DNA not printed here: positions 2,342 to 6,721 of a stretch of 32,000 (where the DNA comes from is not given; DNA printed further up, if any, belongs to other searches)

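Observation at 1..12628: One MoxR ATPase with four separate MIDAS proteins and two giant exported HEAT/propeller proteins: an expanded Bat-like or MoxR-vWA-propeller system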

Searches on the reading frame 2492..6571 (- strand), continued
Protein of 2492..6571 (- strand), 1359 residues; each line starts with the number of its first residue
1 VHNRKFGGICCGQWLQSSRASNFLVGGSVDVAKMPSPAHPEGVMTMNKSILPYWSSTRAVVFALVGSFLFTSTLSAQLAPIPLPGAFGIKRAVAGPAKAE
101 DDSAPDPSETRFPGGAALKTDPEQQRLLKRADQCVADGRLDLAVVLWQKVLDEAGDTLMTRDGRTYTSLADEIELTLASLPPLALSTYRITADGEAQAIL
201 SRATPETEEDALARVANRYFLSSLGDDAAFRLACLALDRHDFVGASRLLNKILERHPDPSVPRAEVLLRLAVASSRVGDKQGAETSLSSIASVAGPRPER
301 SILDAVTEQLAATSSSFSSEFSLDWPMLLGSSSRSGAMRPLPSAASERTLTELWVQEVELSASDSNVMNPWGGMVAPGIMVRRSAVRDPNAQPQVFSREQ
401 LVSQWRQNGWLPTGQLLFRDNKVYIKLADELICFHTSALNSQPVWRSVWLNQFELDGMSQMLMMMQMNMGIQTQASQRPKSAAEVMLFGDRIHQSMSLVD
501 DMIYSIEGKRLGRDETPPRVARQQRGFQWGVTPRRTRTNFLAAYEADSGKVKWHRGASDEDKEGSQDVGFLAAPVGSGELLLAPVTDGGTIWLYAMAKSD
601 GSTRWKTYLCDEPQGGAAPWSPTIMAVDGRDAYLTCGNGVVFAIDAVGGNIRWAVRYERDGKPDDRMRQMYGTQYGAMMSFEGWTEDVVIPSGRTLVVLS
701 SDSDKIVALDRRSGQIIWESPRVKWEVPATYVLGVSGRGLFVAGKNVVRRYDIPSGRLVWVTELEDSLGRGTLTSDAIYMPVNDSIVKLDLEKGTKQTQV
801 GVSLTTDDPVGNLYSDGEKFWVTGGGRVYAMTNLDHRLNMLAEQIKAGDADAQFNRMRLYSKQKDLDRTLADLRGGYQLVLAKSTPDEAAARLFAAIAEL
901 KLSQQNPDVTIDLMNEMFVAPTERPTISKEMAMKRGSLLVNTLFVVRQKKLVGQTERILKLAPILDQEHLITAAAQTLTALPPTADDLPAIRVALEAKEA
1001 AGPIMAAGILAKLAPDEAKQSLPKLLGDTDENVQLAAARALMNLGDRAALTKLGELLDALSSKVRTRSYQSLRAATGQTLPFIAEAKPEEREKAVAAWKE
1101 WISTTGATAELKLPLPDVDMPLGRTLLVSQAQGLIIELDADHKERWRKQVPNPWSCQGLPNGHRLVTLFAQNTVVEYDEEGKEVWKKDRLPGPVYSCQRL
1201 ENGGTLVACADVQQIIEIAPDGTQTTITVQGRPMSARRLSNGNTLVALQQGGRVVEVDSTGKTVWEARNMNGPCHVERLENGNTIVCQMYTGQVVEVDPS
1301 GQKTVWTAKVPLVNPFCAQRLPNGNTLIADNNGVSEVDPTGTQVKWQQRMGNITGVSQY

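Call 15: find_related_loci(query=A1, collection=genome_contigs, flank=10000)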
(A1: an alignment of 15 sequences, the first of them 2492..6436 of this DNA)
Query A1 (1314 aa) in genome_contigs; peptide patterns used: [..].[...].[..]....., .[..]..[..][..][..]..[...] (x = any residue, [..] = any of these).
229 stretches matched a pattern; 179 encode a relative of the query (tblastn E <= 1e-3); the best 80 are kept; 79 distinct loci.
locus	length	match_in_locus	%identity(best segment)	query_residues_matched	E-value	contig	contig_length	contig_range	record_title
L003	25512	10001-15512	58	57-1314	0e+0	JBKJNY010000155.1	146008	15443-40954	MAG: Pirellulaceae bacterium isolate ant_bin.39 S1Ck117_3786568_flag_0_multi_26.6839_len_146008, whole genome shotgun se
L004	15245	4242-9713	60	61-1314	0e+0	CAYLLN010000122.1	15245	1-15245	MAG TPA_asm: uncultured Pirellulaceae bacterium isolate SRP287051_co1_70 genome assembly, contig: NODE_5249_length_15245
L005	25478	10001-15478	59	61-1314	0e+0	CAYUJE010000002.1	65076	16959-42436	MAG TPA_asm: uncultured Pirellulaceae bacterium isolate SRP150892_co2_125 genome assembly, contig: NODE_433_length_65076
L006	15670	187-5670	58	52-1314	0e+0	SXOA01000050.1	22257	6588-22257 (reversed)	MAG: Planctomycetaceae bacterium isolate F1-120-MAGs210 F1-120__c228653, whole genome shotgun sequence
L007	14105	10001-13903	56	11-1314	0e+0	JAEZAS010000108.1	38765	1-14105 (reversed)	MAG: Planctomycetota bacterium isolate OH_CBrB_161 k127_3424056, whole genome shotgun sequence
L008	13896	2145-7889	55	7-1314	0e+0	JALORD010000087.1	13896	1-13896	MAG: Pirellulaceae bacterium isolate Prado172 scaffold_6398, whole genome shotgun sequence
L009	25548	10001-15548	58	39-1314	0e+0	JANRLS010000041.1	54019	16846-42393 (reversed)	MAG: Pirellulaceae bacterium isolate bins.355 k141_984123, whole genome shotgun sequence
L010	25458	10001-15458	56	54-1314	0e+0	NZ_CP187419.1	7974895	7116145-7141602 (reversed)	Anatilimnocola sp. NA78 chromosome, complete genome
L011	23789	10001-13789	60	64-1314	0e+0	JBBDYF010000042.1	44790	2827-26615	MAG: Pirellulaceae bacterium isolate LejiaD_63_11 Lejia_D_1407_length_44790_cov_6, whole genome shotgun sequence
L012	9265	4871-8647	55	64-1314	0e+0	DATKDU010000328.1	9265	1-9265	MAG TPA_asm: Pirellulaceae bacterium isolate SMAG_U14481 k141_1197296, whole genome shotgun sequence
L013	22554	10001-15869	46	61-1314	0e+0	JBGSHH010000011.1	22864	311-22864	MAG: Pirellulaceae bacterium isolate JTS-AC10 k141_327962, whole genome shotgun sequence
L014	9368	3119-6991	44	11-1314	0e+0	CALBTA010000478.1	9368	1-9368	MAG TPA_asm: uncultured Planctomycetaceae bacterium isolate SRR7515932_bin.127_CONCOCT_v1.1_MAG genome assembly, contig:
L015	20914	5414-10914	59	57-1314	0e+0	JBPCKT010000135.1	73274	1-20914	MAG: Pirellulaceae bacterium isolate TH_ant_mag_59 S1Ck127_6875446_flag_1_multi_24.0000_len_73274, whole genome shotgun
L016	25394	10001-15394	57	63-1314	0e+0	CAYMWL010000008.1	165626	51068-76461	MAG TPA_asm: uncultured Pirellulaceae bacterium isolate SRP287051_co2_180 genome assembly, contig: NODE_156_length_16562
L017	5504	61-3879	42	56-1314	0e+0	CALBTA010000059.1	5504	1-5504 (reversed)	MAG TPA_asm: uncultured Planctomycetaceae bacterium isolate SRR7515932_bin.127_CONCOCT_v1.1_MAG genome assembly, contig:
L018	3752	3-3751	56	461-1314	0e+0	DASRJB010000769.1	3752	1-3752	MAG TPA_asm: Pirellulaceae bacterium isolate SMAG_U10125 k141_1911114, whole genome shotgun sequence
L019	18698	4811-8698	50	15-1314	0e+0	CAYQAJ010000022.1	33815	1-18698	MAG TPA_asm: uncultured Pirellulaceae bacterium isolate SRP214966_co2_142 genome assembly, contig: NODE_1490_length_3381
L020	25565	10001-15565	50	57-1314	0e+0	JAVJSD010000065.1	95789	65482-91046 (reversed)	MAG: Pirellulaceae bacterium isolate G1-WW12-08 k141_46342, whole genome shotgun sequence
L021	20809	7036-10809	47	58-1314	0e+0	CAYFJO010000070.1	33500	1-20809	MAG TPA_asm: uncultured Pirellulaceae bacterium isolate ERP003628_co1_109 genome assembly, contig: NODE_382_length_33500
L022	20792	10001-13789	57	63-1314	0e+0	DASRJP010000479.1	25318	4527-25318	MAG TPA_asm: Pirellulaceae bacterium isolate SMAG_U10139 k141_1111092, whole genome shotgun sequence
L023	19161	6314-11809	58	61-1314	0e+0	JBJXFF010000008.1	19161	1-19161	MAG: Pirellulaceae bacterium isolate F1F2.bin.526 k127_7134753, whole genome shotgun sequence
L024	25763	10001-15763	45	49-1314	0e+0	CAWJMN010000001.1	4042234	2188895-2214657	MAG: uncultured Planctomycetaceae bacterium isolate MFD02832.bin.1.28 genome assembly, contig: contig_4673, whole genome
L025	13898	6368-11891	56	61-1314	0e+0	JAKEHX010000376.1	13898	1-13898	MAG: Planctomycetaceae bacterium isolate PMV_8.31_sub PMV_8.31_sub.k101_502154, whole genome shotgun sequence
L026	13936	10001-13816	37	49-1314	0e+0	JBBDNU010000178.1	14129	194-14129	MAG: Planctomycetales bacterium isolate LejiaB_67_431 Lejia_B_5433_length_14129_cov_258, whole genome shotgun sequence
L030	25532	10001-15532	37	52-1314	0e+0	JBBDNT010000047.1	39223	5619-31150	MAG: Planctomycetaceae bacterium isolate LejiaB_66_19 Lejia_B_1251_length_39223_cov_10, whole genome shotgun sequence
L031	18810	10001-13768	44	60-1314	0e+0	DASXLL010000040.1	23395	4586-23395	MAG TPA_asm: Pirellulaceae bacterium isolate SMAG_U5301 k141_2889675, whole genome shotgun sequence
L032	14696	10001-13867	33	14-1314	0e+0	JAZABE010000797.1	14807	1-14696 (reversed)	MAG: Planctomycetota bacterium isolate XB_MAG674 DB_MAG674_0797, whole genome shotgun sequence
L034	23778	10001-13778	45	67-1314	0e+0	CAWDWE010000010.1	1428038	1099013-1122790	MAG: Pirellulaceae bacterium isolate MFD05684.bin.1.174 genome assembly, contig: contig_28620, whole genome shotgun sequ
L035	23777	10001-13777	34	49-1314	0e+0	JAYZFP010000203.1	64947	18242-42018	MAG: Planctomycetota bacterium isolate XB_MAG169 DB_MAG169_0203, whole genome shotgun sequence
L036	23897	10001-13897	33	10-1314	0e+0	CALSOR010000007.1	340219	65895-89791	MAG: uncultured Pirellulaceae bacterium isolate B_MB391 genome assembly, contig: contig_25610_B_MB391, whole genome shot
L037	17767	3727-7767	34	67-1314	0e+0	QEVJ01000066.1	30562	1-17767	MAG: Planctomycetota bacterium isolate PLA5 J3_scaffold_1171, whole genome shotgun sequence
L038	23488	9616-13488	35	56-1314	0e+0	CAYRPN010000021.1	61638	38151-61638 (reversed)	MAG TPA_asm: uncultured Phycisphaeraceae bacterium isolate SRP150892_co2_328 genome assembly, contig: NODE_493_length_61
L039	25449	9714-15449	39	71-1314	0e+0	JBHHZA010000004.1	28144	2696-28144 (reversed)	MAG: Planctomycetaceae bacterium isolate Maj_2_bin.2 NODE_705_length_28144_cov_5.368294, whole genome shotgun sequence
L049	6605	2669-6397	29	49-1306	7e-149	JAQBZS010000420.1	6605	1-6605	MAG: Planctomycetota bacterium isolate casp150-mb.69 NODE_28524_length_6605_cov_0.058100, whole genome shotgun sequence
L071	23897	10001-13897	47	11-1314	0e+0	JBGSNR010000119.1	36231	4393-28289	MAG: Pirellulaceae bacterium isolate JTS-AC260 k141_1755720, whole genome shotgun sequence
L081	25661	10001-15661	36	47-1314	0e+0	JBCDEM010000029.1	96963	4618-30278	MAG: Planctomycetota bacterium isolate P01_G01_bin.64 k141_2151596_length_96963_cov_20.4195, whole genome shotgun sequen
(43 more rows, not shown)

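Call 19: search_protein_families(library=pfam, proteins=[L001:15889-18504:+, L001:18611-20953:+, L001:1563-2690:+, L001:2696-3775:+, L001:4988-5257:-], max_evalue=0.05)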
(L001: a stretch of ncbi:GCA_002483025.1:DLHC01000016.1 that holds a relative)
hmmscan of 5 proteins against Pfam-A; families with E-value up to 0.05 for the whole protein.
L001:15889-18504:+ (871 aa): 6 families
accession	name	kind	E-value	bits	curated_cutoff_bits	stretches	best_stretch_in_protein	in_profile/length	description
PF00092.34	VWA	-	2e-05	25.4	23.8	1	268-315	102-147/174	von Willebrand factor type A domain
PF01835.25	MG2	-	0.00017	22.3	32.8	1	691-773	1-85/96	MG2 domain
PF09134.16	Invasin_D3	-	0.0018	19.2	33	1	707-771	22-83/98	Invasin, domain 3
PF20942.3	DUF4785_2nd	-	0.0055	17.1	30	1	694-756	7-66/105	Domain of unknown function (DUF4785) central domain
PF02369.22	Big_1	-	0.019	15.5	34.9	1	706-783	18-90/93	Bacterial Ig-like domain (group 1)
PF04932.20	Wzy_C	-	0.041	14.1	31.7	0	66-125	20-71/149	O-Antigen ligase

L001:18611-20953:+ (780 aa): 0 families

L001:1563-2690:+ (375 aa): 1 family
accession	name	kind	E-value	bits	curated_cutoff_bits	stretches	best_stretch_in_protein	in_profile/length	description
PF16715.11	CDPS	-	0.017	15.3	27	0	255-302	51-98/220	Cyclodipeptide synthase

L001:2696-3775:+ (359 aa): 0 families

L001:4988-5257:- (89 aa): 0 families

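Call 20: search_protein_families(library=ncbifam, proteins=[window:2492-6436:-, L001:15889-18504:+, L001:18611-20953:+, L001:1563-2690:+, L001:2696-3775:+], max_evalue=0.01)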
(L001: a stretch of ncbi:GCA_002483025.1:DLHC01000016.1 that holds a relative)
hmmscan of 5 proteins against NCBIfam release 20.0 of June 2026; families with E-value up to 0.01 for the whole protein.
window:2492-6436:- (1314 aa): 3 families
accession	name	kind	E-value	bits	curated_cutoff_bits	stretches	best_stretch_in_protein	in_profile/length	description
TIGR03300.1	assembly_YfgL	equivalog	5.9e-12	45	285.2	0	496-611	77-172/377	outer membrane protein assembly factor BamB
NF041516.1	PA2928_fam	subfamily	0.00051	19.5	70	0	549-601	72-118/376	PA2928 family protein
TIGR02795.1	tol_pal_ybgF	equivalog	0.0039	17.8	90.1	0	164-246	22-103/119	tol-pal system protein YbgF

L001:15889-18504:+ (871 aa): 2 families
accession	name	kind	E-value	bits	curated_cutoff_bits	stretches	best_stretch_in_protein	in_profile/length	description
NF010238.0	PRK13685.1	subfamily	1.3e-05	24.5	432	0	750-827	224-290/335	hypothetical protein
TIGR01127.1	ilvA_1Cterm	equivalog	0.0075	15.3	378.75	0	392-459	213-279/380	threonine ammonia-lyase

L001:18611-20953:+ (780 aa): 0 families

L001:1563-2690:+ (375 aa): 2 families
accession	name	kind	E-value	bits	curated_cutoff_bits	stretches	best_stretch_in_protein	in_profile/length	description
NF053823.1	SCO2321_fam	equivalog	6.5e-08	31.9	300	1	23-114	79-167/405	SCO2321 family membrane protein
TIGR01787.1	squalene_cyclas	subfamily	0.0017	17.1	322.7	0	65-89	507-531/622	squalene/oxidosqualene cyclases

L001:2696-3775:+ (359 aa): 0 families

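Call 21: search_protein_families(library=padloc, proteins=[window:2492-6436:-, L001:15889-18504:+, L001:18611-20953:+], max_evalue=0.001)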
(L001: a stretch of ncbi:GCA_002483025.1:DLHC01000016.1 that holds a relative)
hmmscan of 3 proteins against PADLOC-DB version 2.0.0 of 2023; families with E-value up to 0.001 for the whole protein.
window:2492-6436:- (1314 aa): 1 family
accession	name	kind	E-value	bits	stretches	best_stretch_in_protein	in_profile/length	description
PDLC02919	HEAT-ARM_XIII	-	1.6e-05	20.5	1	929-1031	1236-1338/1972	-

L001:15889-18504:+ (871 aa): 0 families

L001:18611-20953:+ (780 aa): 0 families

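Call 34: search_protein_families(library=pfam, proteins=[L030:118-1143:+, L030:1558-2484:+, L030:2512-5718:+, L030:5824-7647:+, L030:8238-9926:+, L030:16664-18529:+, L030:18569-20503:-, L038:3092-5581:+, L038:6699-7829:+, L038:15344-17434:-], max_evalue=0.001)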
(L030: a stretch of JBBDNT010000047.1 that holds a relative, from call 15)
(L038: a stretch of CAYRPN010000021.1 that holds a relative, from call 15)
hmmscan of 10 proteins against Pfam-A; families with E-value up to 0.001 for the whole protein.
L030:118-1143:+ (341 aa): 0 families

L030:1558-2484:+ (308 aa): 0 families

L030:2512-5718:+ (1068 aa): 6 families
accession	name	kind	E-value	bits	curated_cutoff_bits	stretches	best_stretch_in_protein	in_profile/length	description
PF23357.1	DUF7088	-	2.9e-16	60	27.8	1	283-388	2-105/105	Domain of unknown function (DUF7088)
PF09822.16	ABC_transp_aux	-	1.8e-11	44.3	34.7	1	753-906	148-288/288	ABC-type uncharacterized transport system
PF12679.13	ABC2_membrane_2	-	4.5e-09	36.4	27.2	1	31-239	23-251/283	ABC-2 family transporter protein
PF12698.13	ABC2_membrane_3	-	2.6e-06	27.2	31.6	1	58-179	167-285/347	ABC-2 family transporter protein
PF13346.12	ABC2_membrane_5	-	0.00019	21.4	25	1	58-173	38-157/205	ABC-2 family transporter protein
PF12730.13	ABC2_membrane_4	-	0.0008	19.9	27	1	22-174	19-173/179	ABC-2 family transporter protein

L030:5824-7647:+ (607 aa): 1 family
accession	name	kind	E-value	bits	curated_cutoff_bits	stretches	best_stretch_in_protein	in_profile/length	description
PF14238.11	DUF4340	-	5.2e-18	66.3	25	1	85-292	1-177/183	Domain of unknown function (DUF4340)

L030:8238-9926:+ (562 aa): 0 families

L030:16664-18529:+ (621 aa): 2 families
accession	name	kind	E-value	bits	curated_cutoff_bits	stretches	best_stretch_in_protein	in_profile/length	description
PF00501.34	AMP-binding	-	1.8e-85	287.5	29.9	1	11-432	3-384/384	AMP-binding enzyme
PF23562.2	AMP-binding_C_3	-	4.9e-11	43.5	20.8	1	469-605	2-123/124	AMP-binding enzyme C-terminal domain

L030:18569-20503:- (644 aa): 0 families

L038:3092-5581:+ (829 aa): 2 families
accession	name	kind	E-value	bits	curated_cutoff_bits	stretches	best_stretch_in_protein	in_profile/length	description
PF13174.12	TPR_6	-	1.3e-05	26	26.3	0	791-813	11-33/33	Tetratricopeptide repeat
PF10503.15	Esterase_PHB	-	0.00058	19.6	23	0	159-195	91-128/219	Esterase PHB depolymerase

L038:6699-7829:+ (376 aa): 3 families
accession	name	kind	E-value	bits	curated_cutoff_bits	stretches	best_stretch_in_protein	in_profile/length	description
PF20511.4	PMI_typeI_cat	-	1.2e-07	32.3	22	1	37-141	7-103/143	Phosphomannose isomerase type I, catalytic domain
PF07883.17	Cupin_2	-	0.0002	21.4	27.2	0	315-349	20-52/70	Cupin domain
PF21621.3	MPI_cupin_dom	-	0.00044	20.6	27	0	288-354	5-68/79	Mannose-6-phosphate isomerase, cupin domain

L038:15344-17434:- (696 aa): 4 families
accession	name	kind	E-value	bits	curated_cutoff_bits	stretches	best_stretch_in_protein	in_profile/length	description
PF00733.27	Asn_synthase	-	7.4e-98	328.9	21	1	293-678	2-353/354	Asparagine synthase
PF13537.11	GATase_7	-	5.9e-38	130.1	25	1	90-218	1-122/123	Glutamine amidotransferase domain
PF13522.11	GATase_6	-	3.1e-35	121.5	27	1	75-212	1-129/130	Glutamine amidotransferase domain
PF02540.23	NAD_synthase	-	1.4e-05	24.8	21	1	294-379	6-86/242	NAD synthase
